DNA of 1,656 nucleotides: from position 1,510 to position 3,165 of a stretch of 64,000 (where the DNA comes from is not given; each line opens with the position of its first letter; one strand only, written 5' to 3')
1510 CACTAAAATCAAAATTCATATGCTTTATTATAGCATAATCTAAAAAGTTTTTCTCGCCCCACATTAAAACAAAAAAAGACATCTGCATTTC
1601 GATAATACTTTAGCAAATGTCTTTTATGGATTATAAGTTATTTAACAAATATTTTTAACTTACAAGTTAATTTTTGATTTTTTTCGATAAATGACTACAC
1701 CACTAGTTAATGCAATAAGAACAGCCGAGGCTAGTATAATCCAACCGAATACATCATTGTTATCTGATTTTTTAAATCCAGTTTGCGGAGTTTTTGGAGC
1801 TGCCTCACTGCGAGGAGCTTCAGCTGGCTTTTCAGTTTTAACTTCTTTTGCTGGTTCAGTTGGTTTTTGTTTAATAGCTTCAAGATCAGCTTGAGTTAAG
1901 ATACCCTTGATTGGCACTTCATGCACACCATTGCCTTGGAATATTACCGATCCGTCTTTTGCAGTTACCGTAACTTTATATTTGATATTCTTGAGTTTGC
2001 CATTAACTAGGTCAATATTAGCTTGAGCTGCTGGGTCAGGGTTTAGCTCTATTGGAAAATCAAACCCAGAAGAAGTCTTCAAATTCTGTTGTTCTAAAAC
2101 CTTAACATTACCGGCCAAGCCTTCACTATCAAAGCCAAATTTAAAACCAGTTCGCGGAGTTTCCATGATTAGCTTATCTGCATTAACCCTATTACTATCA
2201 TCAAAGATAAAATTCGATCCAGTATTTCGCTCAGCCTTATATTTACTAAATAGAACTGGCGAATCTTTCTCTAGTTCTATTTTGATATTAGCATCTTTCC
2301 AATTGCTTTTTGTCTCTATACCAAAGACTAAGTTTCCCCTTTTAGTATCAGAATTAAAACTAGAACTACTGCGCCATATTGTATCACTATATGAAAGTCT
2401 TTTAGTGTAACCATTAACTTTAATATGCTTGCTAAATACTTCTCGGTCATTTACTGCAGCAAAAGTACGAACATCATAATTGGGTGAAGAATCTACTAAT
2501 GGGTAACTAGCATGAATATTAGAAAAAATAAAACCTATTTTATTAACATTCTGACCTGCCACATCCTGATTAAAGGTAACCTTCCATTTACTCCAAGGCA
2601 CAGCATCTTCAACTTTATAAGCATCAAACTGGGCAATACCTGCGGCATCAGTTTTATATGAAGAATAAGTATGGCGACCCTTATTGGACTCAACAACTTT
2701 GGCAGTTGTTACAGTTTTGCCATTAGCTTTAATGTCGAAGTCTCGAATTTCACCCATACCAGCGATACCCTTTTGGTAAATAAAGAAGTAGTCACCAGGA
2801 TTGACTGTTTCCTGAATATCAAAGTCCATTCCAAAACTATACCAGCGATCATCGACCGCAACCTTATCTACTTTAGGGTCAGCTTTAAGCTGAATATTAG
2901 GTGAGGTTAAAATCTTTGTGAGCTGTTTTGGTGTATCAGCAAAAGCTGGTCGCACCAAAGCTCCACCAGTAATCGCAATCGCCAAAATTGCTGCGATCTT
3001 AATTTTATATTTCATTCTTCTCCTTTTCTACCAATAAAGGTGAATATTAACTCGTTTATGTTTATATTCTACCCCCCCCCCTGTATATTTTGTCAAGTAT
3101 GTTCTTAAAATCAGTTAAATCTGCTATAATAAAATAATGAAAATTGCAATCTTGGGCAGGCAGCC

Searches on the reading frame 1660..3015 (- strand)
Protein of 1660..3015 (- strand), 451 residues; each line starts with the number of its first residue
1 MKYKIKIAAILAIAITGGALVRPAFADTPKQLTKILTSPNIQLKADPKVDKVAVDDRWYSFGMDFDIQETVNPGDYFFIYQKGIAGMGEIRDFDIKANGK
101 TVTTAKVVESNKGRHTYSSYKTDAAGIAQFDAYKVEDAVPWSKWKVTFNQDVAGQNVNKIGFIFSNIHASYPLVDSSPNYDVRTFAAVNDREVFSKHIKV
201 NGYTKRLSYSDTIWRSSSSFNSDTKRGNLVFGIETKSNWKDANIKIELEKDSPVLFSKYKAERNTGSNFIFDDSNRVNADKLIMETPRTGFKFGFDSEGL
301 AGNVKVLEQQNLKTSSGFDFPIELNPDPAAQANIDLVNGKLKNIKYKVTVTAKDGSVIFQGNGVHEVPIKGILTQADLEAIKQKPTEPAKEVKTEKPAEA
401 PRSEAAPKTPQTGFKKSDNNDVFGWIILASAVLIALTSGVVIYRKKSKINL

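Call 7: search_protein_families(library=pfam, proteins=[window:1660-3015:-], max_evalue=0.01)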
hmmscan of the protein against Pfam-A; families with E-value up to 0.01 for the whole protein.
window:1660-3015:- (451 aa): 0 families

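Call 10: find_encoding_contigs(protein=window:1660-3015:-, flank=3000, max_places=10)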
Protein window:1660-3015:- (451 aa): 9 contigs read that carry it; 2 places shown.
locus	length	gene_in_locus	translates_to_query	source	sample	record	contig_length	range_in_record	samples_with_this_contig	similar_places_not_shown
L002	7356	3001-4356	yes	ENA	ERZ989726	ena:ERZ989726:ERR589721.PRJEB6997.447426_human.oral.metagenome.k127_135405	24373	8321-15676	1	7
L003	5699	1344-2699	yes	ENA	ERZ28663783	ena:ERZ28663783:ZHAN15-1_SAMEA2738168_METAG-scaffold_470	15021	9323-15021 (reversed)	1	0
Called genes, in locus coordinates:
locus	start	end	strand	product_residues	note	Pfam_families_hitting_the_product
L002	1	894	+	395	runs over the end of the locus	PF22694:CtpB_N-like (weak), PF00595:PDZ, PF13180:PDZ_2, PF17820:PDZ_6, PF03572:Peptidase_S41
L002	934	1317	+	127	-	PF00072:Response_reg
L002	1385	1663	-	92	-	PF01016:Ribosomal_L27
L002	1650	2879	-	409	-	PF01170:UPF0020 (faint)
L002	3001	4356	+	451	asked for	-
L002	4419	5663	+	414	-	PF13742:tRNA_anti_2, PF01336:tRNA_anti-codon (weak), PF02601:Exonuc_VII_L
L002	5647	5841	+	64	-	PF02609:Exonuc_VII_S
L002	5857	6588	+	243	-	-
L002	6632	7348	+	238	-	PF00512:HisKA (weak), PF02518:HATPase_c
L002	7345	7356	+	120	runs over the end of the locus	PF00072:Response_reg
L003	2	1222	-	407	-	?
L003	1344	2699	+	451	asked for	-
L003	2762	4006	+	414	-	PF13742:tRNA_anti_2, PF01336:tRNA_anti-codon (weak), PF02601:Exonuc_VII_L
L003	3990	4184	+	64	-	PF02609:Exonuc_VII_S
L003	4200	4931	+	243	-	-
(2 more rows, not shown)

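Call 12: find_homologous_proteins(query=window:1660-3015:-)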
Query window:1660-3015:- (451 aa): 4 proteins with E <= 0.001 among 8000 candidates.
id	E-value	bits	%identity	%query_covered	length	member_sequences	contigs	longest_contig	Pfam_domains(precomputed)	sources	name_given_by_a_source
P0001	4.7e-282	953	95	100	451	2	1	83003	-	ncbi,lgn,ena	-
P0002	1.3e-269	912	91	99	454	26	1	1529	-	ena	-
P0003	1.3e-257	873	87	100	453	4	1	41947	-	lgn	-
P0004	2.3e-244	829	83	100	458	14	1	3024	-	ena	-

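Call 13: find_encoding_contigs(protein=P0001, flank=3000, max_places=10)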
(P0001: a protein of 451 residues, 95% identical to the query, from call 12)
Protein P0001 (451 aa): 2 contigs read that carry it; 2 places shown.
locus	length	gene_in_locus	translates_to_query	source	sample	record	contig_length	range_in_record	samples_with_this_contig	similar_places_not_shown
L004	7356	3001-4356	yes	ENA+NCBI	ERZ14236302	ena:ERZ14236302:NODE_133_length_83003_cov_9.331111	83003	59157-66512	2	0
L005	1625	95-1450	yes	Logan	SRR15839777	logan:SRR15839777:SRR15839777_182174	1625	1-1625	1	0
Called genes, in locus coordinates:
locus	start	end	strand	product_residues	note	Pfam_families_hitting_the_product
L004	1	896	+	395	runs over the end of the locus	PF22694:CtpB_N-like, PF00595:PDZ, PF13180:PDZ_2, PF17820:PDZ_6, PF03572:Peptidase_S41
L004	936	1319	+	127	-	PF00072:Response_reg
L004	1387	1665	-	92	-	PF01016:Ribosomal_L27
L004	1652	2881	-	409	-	PF01170:UPF0020 (faint)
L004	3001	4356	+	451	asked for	-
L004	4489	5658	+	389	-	PF13742:tRNA_anti_2, PF01336:tRNA_anti-codon (weak), PF02601:Exonuc_VII_L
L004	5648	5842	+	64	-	PF02609:Exonuc_VII_S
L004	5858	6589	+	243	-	-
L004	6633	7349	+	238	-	PF00512:HisKA (weak), PF02518:HATPase_c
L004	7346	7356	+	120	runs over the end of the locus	PF00072:Response_reg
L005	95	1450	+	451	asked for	-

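Call 14: find_encoding_contigs(protein=P0003, flank=3000, max_places=10)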
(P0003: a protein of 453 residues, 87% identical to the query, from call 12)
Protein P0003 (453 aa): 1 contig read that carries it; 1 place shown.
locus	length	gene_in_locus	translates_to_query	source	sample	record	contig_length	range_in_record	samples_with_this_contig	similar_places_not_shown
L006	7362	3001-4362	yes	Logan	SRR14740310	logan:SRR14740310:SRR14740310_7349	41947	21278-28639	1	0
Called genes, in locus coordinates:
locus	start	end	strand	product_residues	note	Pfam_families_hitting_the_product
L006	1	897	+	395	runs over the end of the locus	PF22694:CtpB_N-like (weak), PF00595:PDZ, PF13180:PDZ_2, PF17820:PDZ_6, PF03572:Peptidase_S41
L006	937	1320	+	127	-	PF00072:Response_reg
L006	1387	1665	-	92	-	PF01016:Ribosomal_L27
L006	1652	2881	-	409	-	PF01170:UPF0020 (faint)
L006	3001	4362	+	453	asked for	-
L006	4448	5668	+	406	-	PF13742:tRNA_anti_2, PF01336:tRNA_anti-codon (weak), PF02601:Exonuc_VII_L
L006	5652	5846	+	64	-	PF02609:Exonuc_VII_S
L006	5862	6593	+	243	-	-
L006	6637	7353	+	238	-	PF00512:HisKA (weak), PF02518:HATPase_c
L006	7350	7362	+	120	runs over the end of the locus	PF00072:Response_reg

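Call 15: find_encoding_contigs(protein=P0004, flank=3000, max_places=10)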
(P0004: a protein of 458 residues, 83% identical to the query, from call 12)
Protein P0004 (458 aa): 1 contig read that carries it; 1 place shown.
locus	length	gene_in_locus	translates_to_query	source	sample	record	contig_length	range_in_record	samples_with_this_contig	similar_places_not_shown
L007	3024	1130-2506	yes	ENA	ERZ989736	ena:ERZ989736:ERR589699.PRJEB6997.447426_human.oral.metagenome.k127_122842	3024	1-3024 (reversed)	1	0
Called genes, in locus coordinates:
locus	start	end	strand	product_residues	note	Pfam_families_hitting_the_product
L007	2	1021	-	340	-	?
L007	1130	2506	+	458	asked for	-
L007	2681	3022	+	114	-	?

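Call 16: find_encoding_contigs(protein=P0002, flank=3000, max_places=10)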
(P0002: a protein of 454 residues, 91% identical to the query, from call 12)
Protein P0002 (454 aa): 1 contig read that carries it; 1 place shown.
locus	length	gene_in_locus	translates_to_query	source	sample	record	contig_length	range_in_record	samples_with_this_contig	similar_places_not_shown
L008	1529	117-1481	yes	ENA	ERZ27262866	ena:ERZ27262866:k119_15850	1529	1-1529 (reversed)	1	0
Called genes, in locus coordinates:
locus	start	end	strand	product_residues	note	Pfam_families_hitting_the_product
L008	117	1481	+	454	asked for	-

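Call 28: find_encoding_contigs(protein=P0024, flank=10000, max_places=10)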
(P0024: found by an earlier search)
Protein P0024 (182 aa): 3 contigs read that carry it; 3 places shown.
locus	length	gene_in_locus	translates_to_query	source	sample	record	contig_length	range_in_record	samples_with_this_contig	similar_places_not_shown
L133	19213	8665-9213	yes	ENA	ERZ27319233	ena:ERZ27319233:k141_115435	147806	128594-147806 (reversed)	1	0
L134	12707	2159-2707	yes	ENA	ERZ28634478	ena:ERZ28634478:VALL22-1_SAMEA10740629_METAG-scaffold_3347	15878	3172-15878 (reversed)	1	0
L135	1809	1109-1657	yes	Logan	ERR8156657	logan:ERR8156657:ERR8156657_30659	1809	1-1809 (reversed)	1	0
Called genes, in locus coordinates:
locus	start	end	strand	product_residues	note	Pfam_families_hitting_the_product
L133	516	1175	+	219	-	-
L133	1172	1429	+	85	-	-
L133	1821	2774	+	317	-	-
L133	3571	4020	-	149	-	-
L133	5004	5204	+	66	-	-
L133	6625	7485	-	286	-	-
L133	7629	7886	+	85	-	PF10685:KGG (faint)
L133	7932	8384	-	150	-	-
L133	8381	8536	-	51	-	-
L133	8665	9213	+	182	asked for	-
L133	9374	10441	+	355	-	PF21710:Spt6_S1 (faint), PF00575:S1 (weak), PF23459:S1_RRP5 (faint), PF00575:S1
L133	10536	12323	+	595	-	PF04760:IF2_N, PF03193:RsgA_GTPase (faint), PF00009:GTP_EFTU, PF02421:FeoB_N, PF00071:Ras (weak), PF01926:MMR_HSR1, PF22042:EF-G_D2, PF11987:IF-2, +1 more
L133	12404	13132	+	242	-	-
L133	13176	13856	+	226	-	-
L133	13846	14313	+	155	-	PF18908:DUF5663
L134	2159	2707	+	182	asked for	-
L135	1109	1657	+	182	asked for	-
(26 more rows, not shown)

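Call 43: search_protein_representatives(protein=window:1660-3015:-)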
Query: 451 residues. Proteins with E-value up to 0.001 (for the whole library): 16; up to 1e-10: 11; up to 1e-30: 2. The best 16 are listed.
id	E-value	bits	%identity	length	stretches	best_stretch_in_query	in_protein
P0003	4.2e-258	872.6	87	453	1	1-451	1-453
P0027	3.2e-57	210.7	36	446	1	1-451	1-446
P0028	6.4e-29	117.5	87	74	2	408-451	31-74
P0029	3.0e-25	105.4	27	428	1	34-416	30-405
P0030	1.1e-20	90.3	27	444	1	8-416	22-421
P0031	3.0e-17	79.0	29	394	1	54-436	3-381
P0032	4.3e-17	78.5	59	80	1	153-226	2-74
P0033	6.5e-16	74.6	25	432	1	15-415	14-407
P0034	7.1e-15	71.2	28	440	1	4-436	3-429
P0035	1.5e-13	66.9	84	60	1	38-80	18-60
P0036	4.0e-11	58.9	24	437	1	20-416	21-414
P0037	1.9e-10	56.6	23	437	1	30-445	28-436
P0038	3.2e-10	55.9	27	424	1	38-294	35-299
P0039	4.5e-08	48.8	25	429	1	34-415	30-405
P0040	1.0e-06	44.3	26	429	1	45-417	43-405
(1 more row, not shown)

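Call 46: find_encoding_contigs(protein=P0008, flank=2500, max_places=10)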
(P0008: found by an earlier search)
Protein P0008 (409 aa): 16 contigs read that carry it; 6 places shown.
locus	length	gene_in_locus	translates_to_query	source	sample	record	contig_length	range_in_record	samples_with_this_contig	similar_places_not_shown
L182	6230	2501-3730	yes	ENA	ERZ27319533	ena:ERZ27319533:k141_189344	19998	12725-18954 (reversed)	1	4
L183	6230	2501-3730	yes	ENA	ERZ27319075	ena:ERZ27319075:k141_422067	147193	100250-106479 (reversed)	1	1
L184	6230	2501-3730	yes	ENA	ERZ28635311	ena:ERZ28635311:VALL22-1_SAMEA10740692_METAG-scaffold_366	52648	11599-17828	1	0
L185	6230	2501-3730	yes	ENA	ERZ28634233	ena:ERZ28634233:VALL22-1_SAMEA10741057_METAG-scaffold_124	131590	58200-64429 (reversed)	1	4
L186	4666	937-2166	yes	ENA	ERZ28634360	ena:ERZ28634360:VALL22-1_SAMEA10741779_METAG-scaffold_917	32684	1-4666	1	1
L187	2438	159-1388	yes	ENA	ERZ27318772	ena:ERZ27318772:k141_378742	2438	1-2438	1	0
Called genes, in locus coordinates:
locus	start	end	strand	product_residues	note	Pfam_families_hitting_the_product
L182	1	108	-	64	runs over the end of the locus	PF02609:Exonuc_VII_S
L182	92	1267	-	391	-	PF13742:tRNA_anti_2, PF01336:tRNA_anti-codon (faint), PF02601:Exonuc_VII_L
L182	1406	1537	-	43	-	-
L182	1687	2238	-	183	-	-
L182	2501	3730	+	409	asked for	-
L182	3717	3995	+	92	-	PF01016:Ribosomal_L27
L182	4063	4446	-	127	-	PF00072:Response_reg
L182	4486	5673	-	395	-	PF22694:CtpB_N-like, PF00595:PDZ, PF13180:PDZ_2, PF17820:PDZ_6, PF03572:Peptidase_S41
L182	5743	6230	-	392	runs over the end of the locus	PF05257:CHAP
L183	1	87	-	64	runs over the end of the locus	PF02609:Exonuc_VII_S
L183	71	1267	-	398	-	PF13742:tRNA_anti_2, PF01336:tRNA_anti-codon (faint), PF02601:Exonuc_VII_L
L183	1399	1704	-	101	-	-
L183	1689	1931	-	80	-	-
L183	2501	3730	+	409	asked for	-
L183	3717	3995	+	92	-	PF01016:Ribosomal_L27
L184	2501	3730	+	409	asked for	-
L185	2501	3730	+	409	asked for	-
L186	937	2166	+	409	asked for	-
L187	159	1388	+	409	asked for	-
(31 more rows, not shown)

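Call 51: search_protein_families(library=phrogs, proteins=[P0024, window:1660-3015:-], max_evalue=0.01)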
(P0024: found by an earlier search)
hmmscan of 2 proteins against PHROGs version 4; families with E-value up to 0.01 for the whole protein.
P0024 (182 aa): 0 families

window:1660-3015:- (451 aa): 0 families

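Call 52: search_protein_families(library=padloc, proteins=[P0024], max_evalue=0.01)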
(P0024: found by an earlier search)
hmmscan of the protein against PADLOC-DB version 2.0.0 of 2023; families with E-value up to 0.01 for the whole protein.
P0024 (182 aa): 0 families

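Call 53: predict_structure(alignment_id=A1)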
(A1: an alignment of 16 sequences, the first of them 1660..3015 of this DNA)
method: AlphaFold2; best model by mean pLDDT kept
length: 451 residues; sequences in the alignment: 16
mean_pLDDT: 80.9   pTM: 0.65
mean pLDDT of the five models: 80.9, 80.3, 78.6, 78.3, 74.5
residues with pLDDT >= 90: 258; 70-90: 91; 50-70: 20; < 50: 82
segments of 3 or more residues with pLDDT < 50: 1-26, 390-430, 436-440, 443-451
pLDDT, mean of each block of 10 residues (from residue 1): 41 40 57 95 87 88 93 95 75 89 94 88 95 92 94 85 89 83 94 93 87 94 95 93 97 97 88 91 87 96 96 91 94 93 97 96 95 90 63 37 34 32 44 49 43 35
secondary structure, 60 per line:
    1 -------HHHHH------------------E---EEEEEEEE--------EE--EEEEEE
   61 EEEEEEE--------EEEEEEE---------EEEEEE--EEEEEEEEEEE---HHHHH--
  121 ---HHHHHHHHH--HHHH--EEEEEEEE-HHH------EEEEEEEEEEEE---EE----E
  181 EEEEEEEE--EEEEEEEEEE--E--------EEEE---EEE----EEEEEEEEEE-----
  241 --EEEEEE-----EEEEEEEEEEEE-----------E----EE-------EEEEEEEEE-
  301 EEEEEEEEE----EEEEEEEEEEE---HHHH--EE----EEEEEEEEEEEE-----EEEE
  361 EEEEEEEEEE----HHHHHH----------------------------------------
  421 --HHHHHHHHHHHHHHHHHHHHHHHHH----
elements in order: H8-12 E35-42 E55-67 E76-82 E92-97 E100-110 H114-118 H124-132 H135-138 E141-148 E159-170 E180-188 E191-200 E212-215 E219-221 E226-235 E243-248 E254-265 E291-299 E301-309 E314-324 H328-331 E340-351 E357-370 H375-380 H423-447

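Call 55: fold_search(model_id=the predicted structure, library=pdb)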
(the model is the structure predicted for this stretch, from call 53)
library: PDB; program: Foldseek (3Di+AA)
matches with E <= 10: 1707; with E <= 0.001: 94
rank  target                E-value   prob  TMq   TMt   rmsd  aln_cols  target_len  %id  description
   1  4je0_A                4.3e-10  1.00  0.33  0.43   9.8       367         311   15  Structures of SdrD from Staphylococcus aureus reveal the molecular mechanism of how the cell surface receptors recogni (released 2013-06-19)
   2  10pa                  1.1e-09  1.00  0.35  0.44   9.5       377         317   13  Crystal structure of SdrD A2-A3 domains from Staphylococcus aureus JH1 (released 2026-02-11)
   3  2f6a_A                1.7e-09  1.00  0.30  0.41  11.0       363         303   11  Collagen Adhesin and Collagen Complex Structure (released 2006-12-12)
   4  5cfa_B                2.5e-09  1.00  0.33  0.42  10.6       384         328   12  Crystal structures of Bbp from Staphylococcus aureus with peptide ligand (released 2015-09-23)
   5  5cfa_A                3.0e-09  1.00  0.31  0.40  10.7       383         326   12  Crystal structures of Bbp from Staphylococcus aureus with peptide ligand (released 2015-09-23)
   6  2y7n                  3.3e-09  1.00  0.30  0.38   9.7       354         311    9  Structure of N-terminal domain of Candida albicans als9-2 - Apo Form (released 2011-10-05)
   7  2y7l_A                4.8e-09  1.00  0.30  0.38  11.5       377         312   10  Structure of N-terminal domain of Candida albicans Als9-2 in complex with human fibrinogen gamma peptide (released 2011-10-05)
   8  4b5z                  5.1e-09  1.00  0.35  0.46   8.8       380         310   10  Structure of the apo-rFnBPA(189-505) from Staphylococcus aureus (released 2013-10-09)
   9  4je0_B                5.4e-09  1.00  0.32  0.42   9.9       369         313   15  Structures of SdrD from Staphylococcus aureus reveal the molecular mechanism of how the cell surface receptors recogni (released 2013-06-19)
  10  5cf3                  7.0e-09  1.00  0.32  0.41  10.4       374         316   13  Crystal structures of Bbp from Staphylococcus aureus (released 2015-09-23)
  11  10ps                  7.4e-09  1.00  0.34  0.29   9.5       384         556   12  Crystal structure of SdrD A2-A3-B1-B2 domains from Staphylococcus aureus JH1 (released 2026-02-11)
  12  5wta_A                8.3e-09  1.00  0.30  0.39  11.4       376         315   11  Crystal Structure of Staphylococcus aureus SdrE apo form (released 2017-07-19)
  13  5wtb_A                8.7e-09  1.00  0.34  0.45  10.2       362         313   11  Complex Structure of Staphylococcus aureus SdrE with human complement factor H (released 2017-07-19)
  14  4b60_A                8.7e-09  1.00  0.32  0.43   9.3       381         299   12  Structure of rFnBPA(189-505) in complex with fibrinogen gamma chain C- terminal peptide (released 2013-10-09)
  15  2ylh                  9.2e-09  1.00  0.30  0.39   9.9       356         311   10  Structure of N-terminal domain of Candida albicans Als9-2 G299W mutant (released 2011-10-05)
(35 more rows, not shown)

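Call 56: find_homologous_proteins(query=P0024, max_evalue=0.01)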
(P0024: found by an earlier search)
Query P0024 (182 aa): 18 proteins with E <= 0.01 among 44 candidates.
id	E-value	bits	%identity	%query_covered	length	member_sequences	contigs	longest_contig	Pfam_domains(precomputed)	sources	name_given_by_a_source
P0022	3.7e-101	354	98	90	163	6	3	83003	-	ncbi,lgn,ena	-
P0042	8.5e-96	337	85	98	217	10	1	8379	-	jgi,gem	-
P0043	1.4e-91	323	83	98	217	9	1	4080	-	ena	-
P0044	1.1e-86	307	76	100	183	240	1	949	-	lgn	-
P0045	4.1e-86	305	80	97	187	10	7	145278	-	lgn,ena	-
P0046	1.1e-85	304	76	99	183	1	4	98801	-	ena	-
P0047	5.0e-83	295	76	99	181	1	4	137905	-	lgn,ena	-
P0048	4.2e-81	289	75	99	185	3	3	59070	-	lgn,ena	-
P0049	1.1e-78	281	71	99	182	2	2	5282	-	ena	-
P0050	2.2e-78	280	75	99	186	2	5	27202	-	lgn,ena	-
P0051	6.2e-74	266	69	100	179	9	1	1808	-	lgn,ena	-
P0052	2.3e-73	264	83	80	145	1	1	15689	-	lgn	-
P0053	1.0e-72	262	69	100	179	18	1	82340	-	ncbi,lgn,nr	ncbi:MAG: hypothetical protein Q4A23_01500 [bacterium]|nr:hypothetical protein [bacterium]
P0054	9.9e-71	255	68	100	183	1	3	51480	-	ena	-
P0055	2.0e-70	254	67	100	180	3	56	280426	-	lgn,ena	-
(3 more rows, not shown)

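Call 57: find_encoding_contigs(protein=P0055, flank=10000, max_places=10)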
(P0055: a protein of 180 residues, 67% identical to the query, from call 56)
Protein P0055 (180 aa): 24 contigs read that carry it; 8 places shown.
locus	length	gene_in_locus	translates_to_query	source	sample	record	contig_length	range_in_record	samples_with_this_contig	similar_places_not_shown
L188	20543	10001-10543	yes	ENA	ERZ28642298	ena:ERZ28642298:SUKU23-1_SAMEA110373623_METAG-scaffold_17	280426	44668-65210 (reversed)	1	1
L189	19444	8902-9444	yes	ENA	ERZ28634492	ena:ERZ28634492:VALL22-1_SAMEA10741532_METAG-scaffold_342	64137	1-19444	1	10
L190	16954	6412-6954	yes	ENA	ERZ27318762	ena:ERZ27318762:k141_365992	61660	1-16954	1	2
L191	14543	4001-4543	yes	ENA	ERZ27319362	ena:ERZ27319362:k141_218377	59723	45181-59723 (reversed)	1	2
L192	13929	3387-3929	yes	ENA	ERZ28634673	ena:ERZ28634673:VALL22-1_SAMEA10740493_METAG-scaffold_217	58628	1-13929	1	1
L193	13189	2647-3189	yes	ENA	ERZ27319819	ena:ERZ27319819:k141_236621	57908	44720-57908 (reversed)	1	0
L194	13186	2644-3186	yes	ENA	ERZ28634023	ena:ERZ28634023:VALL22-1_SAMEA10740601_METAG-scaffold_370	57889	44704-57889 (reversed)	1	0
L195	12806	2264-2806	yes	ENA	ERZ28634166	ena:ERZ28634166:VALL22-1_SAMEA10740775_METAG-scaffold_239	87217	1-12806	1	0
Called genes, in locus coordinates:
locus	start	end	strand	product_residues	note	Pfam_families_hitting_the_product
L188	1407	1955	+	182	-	PF11611:DUF4352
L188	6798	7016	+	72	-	-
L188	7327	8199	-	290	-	-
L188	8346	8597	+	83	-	PF10685:KGG (faint)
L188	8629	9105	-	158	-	-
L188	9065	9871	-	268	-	PF00480:ROK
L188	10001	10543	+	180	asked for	-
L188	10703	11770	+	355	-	PF21710:Spt6_S1 (faint), PF00575:S1 (weak), PF23459:S1_RRP5 (faint), PF00575:S1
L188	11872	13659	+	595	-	PF04760:IF2_N, PF00009:GTP_EFTU, PF00025:Arf (faint), PF02421:FeoB_N, PF01926:MMR_HSR1, PF22042:EF-G_D2, PF03144:GTP_EFTU_D2 (faint), PF11987:IF-2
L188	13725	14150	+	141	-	PF18908:DUF5663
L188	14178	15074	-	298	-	PF00551:Formyl_trans_N, PF02911:Formyl_trans_C (faint)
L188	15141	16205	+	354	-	PF01757:Acyl_transf_3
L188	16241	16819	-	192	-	PF01327:Pep_deformylase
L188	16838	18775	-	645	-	PF17764:PriA_3primeBD, PF04851:ResIII, PF00270:DEAD, PF00271:Helicase_C (weak), PF18074:PriA_C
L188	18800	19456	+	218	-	PF00156:Pribosyltran (weak)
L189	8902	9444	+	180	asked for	-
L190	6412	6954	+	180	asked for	-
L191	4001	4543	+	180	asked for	-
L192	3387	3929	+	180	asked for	-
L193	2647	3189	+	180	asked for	-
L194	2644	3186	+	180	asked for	-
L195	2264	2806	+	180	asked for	-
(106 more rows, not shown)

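Call 66: find_encoding_contigs(protein=P0027, flank=4000, max_places=6)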
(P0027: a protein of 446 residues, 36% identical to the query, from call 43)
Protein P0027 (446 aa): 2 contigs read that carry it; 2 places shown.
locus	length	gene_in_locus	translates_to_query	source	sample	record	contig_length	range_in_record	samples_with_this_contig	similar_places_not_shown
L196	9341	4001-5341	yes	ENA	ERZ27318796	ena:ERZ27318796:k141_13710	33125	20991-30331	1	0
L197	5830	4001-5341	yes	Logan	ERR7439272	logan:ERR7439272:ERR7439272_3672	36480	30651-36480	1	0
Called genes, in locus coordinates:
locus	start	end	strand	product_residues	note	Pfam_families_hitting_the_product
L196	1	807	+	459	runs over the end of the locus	-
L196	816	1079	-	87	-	-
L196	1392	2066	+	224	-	-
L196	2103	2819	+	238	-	PF00512:HisKA, PF02518:HATPase_c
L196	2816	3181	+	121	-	PF00072:Response_reg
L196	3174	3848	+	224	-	PF11967:RecO_N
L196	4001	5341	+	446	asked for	-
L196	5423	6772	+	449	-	PF00587:tRNA-synt_2b, PF03129:HGTP_anticodon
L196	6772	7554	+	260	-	PF22435:MRM3-like_sub_bind (weak), PF00588:SpoU_methylase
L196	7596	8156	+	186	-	PF01928:CYTH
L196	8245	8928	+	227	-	PF03193:RsgA_GTPase (faint), PF00005:ABC_tran, PF13401:AAA_22 (weak), PF13304:AAA_21 (weak)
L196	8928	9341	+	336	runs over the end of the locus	PF18075:FtsX_ECD, PF02687:FtsX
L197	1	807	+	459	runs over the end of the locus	-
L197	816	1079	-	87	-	-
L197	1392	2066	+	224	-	-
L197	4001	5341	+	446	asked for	-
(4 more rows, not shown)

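Call 76: predict_structure(alignment_id=A3)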
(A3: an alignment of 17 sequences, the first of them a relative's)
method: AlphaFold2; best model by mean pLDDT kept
length: 182 residues; sequences in the alignment: 17
mean_pLDDT: 36.4   pTM: 0.35
mean pLDDT of the five models: 36.4, 36.0, 35.2, 34.5, 34.2
residues with pLDDT >= 90: 0; 70-90: 0; 50-70: 21; < 50: 161
segments of 3 or more residues with pLDDT < 50: 1-88, 107-113, 120-182
pLDDT, mean of each block of 10 residues (from residue 1): 23 25 26 30 27 34 38 35 48 53 50 51 41 30 32 35 42 37 31
secondary structure, 60 per line:
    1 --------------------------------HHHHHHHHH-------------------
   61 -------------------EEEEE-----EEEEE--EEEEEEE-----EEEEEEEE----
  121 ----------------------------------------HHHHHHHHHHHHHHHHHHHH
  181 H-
elements in order: H33-41 E80-84 E90-94 E97-103 E109-116 H161-181
